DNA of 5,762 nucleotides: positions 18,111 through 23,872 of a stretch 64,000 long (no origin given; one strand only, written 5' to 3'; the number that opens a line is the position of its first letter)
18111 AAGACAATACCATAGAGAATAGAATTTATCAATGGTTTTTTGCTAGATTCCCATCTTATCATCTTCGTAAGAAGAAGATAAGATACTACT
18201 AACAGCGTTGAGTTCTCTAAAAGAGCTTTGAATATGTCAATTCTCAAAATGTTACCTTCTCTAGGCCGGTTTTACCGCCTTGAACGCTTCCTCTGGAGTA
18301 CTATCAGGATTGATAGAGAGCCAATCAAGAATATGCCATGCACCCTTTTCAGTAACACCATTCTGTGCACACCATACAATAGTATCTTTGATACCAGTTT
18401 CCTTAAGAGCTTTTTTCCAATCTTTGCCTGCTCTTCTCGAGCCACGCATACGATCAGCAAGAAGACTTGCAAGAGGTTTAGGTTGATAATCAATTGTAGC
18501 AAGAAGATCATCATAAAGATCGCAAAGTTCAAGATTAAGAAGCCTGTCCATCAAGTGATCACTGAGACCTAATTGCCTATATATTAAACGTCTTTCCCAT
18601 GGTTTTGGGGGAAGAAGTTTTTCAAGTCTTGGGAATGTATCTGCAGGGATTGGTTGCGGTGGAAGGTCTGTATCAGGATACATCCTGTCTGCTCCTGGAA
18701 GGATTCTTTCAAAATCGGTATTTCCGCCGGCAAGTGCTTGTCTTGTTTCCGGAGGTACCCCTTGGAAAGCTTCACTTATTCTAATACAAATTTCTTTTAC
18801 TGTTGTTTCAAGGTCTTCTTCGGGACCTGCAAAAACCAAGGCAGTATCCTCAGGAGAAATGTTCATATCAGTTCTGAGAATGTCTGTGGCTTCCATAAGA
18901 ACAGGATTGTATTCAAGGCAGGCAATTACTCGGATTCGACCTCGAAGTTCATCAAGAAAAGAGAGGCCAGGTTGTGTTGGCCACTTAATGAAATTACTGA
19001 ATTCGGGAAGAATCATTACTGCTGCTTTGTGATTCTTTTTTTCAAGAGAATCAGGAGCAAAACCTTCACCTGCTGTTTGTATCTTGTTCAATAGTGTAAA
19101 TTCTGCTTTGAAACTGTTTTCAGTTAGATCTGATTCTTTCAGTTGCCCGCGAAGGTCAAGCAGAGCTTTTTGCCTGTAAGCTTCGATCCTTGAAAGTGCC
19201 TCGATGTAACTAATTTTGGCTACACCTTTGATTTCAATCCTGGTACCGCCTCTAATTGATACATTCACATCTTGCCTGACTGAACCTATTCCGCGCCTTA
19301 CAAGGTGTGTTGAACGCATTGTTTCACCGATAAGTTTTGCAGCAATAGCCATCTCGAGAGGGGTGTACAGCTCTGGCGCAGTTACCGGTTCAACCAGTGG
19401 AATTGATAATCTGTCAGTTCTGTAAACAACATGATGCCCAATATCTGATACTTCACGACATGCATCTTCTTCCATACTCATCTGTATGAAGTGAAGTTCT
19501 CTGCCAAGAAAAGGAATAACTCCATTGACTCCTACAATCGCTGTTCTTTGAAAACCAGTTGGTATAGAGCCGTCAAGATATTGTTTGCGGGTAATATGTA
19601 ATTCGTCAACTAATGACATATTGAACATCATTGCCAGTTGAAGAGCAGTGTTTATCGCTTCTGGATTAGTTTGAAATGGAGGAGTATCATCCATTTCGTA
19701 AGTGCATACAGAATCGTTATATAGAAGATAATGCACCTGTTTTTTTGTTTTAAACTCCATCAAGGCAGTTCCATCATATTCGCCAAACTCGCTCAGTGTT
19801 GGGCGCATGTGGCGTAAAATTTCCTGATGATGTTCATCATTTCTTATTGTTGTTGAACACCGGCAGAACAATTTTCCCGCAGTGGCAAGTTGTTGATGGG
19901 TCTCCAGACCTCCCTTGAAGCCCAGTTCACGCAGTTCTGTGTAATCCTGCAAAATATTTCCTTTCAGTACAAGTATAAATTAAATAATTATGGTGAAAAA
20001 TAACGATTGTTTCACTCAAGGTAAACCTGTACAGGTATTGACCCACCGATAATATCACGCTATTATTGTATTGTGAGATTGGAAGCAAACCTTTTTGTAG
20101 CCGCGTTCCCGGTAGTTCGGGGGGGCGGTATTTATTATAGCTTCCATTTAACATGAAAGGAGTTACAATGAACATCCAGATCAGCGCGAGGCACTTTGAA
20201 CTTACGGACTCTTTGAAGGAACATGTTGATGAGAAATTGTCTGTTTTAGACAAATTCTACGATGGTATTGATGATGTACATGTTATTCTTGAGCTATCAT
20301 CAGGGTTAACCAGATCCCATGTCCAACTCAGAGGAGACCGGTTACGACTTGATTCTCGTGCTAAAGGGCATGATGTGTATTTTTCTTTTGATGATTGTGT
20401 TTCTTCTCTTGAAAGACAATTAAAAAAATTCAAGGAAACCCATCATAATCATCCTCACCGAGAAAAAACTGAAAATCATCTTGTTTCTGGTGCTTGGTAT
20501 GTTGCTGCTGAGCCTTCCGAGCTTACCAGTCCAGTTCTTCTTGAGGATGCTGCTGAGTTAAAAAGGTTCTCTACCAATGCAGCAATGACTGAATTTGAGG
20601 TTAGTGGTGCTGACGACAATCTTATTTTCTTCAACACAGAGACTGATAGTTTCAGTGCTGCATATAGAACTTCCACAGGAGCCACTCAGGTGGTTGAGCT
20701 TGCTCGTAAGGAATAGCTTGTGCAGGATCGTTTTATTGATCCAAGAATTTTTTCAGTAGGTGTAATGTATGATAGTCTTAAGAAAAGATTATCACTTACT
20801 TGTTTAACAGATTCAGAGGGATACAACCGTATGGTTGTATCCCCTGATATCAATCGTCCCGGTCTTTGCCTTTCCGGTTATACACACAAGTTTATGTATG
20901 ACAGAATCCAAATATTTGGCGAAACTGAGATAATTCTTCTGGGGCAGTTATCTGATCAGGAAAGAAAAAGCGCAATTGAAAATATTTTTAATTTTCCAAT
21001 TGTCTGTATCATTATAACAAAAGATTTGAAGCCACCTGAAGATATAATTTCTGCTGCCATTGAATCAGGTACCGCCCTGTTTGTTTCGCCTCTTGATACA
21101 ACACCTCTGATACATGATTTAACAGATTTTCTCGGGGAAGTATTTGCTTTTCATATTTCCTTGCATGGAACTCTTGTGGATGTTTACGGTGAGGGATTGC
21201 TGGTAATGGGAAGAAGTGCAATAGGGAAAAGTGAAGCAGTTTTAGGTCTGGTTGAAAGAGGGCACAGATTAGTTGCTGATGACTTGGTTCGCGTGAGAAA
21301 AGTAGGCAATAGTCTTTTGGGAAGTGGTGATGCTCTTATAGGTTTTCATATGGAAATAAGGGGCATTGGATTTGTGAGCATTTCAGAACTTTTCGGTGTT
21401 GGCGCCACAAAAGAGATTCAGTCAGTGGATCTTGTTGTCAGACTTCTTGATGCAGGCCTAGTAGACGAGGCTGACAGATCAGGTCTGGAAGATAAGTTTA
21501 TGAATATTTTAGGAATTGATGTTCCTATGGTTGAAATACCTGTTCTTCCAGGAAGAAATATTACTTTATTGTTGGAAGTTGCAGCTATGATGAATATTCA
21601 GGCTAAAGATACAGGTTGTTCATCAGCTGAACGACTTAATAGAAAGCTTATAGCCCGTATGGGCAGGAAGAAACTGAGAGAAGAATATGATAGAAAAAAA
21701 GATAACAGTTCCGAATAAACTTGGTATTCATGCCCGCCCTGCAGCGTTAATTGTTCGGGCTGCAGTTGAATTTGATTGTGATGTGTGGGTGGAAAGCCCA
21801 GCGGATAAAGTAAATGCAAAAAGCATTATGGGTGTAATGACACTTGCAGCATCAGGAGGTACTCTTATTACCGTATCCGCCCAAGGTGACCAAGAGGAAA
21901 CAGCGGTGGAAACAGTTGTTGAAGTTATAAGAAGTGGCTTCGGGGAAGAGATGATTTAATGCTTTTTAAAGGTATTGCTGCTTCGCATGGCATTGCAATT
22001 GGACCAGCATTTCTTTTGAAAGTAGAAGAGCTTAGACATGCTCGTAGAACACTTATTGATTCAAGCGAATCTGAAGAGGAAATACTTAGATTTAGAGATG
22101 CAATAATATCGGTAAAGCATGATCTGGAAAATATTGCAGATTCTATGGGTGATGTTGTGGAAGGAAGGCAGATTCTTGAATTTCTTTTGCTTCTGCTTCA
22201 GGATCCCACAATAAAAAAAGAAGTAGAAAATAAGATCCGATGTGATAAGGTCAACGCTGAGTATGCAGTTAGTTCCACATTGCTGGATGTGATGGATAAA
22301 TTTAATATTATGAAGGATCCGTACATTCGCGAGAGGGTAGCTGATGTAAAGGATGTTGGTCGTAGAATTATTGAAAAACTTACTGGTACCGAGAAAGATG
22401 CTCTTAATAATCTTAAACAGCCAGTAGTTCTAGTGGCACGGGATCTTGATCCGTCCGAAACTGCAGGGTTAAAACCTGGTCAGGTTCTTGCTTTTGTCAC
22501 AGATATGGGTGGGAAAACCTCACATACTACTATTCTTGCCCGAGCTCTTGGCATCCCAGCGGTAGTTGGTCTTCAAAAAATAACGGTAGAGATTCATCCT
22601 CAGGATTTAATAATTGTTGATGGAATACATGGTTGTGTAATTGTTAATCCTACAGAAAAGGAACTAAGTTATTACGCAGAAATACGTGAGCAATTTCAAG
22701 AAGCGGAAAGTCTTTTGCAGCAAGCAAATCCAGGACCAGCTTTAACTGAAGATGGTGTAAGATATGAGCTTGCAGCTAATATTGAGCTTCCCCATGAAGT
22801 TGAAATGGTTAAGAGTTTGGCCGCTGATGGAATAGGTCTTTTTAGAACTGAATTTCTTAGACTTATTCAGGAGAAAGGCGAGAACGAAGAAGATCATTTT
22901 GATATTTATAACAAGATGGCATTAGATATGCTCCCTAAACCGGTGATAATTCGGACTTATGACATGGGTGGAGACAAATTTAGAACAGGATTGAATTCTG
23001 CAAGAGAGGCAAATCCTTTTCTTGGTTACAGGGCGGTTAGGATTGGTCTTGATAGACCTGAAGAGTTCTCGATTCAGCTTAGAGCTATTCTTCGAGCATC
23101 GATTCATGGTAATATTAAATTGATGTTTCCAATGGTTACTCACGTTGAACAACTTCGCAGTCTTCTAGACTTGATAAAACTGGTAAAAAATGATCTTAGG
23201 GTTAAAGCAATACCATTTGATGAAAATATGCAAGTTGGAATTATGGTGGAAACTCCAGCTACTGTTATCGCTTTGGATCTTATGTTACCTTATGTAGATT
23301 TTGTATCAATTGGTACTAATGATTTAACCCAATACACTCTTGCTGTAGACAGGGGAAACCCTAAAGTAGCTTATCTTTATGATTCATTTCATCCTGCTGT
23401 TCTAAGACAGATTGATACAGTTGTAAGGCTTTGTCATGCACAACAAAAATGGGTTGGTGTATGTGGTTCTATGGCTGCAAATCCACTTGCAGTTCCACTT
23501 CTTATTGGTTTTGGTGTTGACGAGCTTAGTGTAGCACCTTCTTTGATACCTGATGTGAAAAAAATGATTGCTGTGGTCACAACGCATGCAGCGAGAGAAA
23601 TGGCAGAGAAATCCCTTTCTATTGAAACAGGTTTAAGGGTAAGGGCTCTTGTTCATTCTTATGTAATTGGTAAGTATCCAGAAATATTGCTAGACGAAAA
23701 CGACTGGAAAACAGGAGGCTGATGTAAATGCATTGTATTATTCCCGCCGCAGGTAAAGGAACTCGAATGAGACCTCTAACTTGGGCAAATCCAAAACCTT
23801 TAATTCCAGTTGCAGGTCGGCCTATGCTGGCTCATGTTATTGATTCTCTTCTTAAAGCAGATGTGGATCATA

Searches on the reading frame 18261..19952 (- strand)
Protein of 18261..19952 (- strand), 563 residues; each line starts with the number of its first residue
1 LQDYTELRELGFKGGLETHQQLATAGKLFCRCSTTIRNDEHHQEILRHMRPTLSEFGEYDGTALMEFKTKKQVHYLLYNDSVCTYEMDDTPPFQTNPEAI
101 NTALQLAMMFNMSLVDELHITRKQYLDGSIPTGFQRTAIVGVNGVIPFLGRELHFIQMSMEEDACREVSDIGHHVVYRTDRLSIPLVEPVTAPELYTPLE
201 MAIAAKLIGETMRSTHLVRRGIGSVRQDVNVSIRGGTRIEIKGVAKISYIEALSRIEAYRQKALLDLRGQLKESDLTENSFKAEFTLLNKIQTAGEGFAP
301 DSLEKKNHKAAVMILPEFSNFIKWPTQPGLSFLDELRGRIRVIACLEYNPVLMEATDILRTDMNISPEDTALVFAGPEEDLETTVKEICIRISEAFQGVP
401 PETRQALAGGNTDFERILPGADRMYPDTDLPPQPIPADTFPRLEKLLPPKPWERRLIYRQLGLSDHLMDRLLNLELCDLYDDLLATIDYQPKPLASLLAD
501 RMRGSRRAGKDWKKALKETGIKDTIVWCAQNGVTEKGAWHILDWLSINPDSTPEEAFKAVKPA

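Call 53: search_protein_families(library=pfam, proteins=[window:18261-19952:-], max_evalue=0.00001)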
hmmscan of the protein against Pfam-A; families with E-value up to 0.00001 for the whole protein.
window:18261-19952:- (563 aa): 1 family
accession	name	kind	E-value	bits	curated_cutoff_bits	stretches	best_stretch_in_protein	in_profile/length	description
PF02934.20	GatB_N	-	5.9e-44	150.7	23.4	1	15-436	4-272/277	GatB/GatE catalytic domain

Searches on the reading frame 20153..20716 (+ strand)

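Call 52: search_protein_families(library=pfam, proteins=[window:20153-20716:+], max_evalue=0.001)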
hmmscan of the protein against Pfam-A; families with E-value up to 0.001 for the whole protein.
window:20153-20716:+ (187 aa): 1 family
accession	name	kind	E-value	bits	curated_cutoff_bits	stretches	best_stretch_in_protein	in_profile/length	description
PF02482.25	Ribosomal_S30AE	-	6.9e-19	68.8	23.7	1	8-96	1-86/88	Sigma 54 modulation protein / S30EA ribosomal protein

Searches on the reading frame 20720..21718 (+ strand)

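Call 53: search_protein_families(library=pfam, proteins=[window:20720-21718:+], max_evalue=0.00001)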
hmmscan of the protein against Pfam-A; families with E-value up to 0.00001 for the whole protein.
window:20720-21718:+ (332 aa): 2 families
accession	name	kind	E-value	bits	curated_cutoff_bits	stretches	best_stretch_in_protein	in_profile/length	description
PF07475.17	Hpr_kinase_C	-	5.3e-50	169.7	33.3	1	142-309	3-170/171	HPr Serine kinase C-terminal domain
PF02603.21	Hpr_kinase_N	-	4e-31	108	24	1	20-138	6-125/125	HPr Serine kinase N terminus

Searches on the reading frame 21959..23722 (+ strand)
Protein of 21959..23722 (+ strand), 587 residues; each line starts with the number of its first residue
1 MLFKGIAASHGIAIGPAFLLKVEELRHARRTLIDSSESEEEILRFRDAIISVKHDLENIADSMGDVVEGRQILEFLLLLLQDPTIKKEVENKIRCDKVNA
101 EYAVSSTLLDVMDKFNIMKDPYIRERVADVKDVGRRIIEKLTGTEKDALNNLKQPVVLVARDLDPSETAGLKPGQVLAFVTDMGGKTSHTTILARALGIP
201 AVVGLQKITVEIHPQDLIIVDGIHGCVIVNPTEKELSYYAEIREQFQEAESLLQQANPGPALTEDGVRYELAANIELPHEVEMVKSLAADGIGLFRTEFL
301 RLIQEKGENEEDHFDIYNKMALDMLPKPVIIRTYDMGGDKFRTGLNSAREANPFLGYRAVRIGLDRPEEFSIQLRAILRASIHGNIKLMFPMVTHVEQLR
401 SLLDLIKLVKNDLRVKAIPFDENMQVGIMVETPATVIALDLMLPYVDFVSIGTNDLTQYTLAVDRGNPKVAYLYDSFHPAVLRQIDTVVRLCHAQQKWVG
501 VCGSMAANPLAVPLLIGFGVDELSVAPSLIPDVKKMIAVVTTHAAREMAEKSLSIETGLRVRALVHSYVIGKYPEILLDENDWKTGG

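Call 53: search_protein_families(library=pfam, proteins=[window:21959-23722:+], max_evalue=0.00001)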
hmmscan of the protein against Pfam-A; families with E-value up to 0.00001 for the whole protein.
window:21959-23722:+ (587 aa): 3 families
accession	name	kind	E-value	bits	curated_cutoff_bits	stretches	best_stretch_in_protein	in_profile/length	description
PF02896.24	PEP-utilizers_C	-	9.1e-102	340.6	22.8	1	255-539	6-290/293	PEP-utilising enzyme, PEP-binding domain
PF05524.18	PEP-utilisers_N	-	4e-28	98.4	24.4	1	4-126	1-121/121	PEP-utilising enzyme, N-terminal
PF00391.29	PEP-utilizers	-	3.4e-25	87.9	23.1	1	153-225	2-72/72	PEP-utilising enzyme, mobile domain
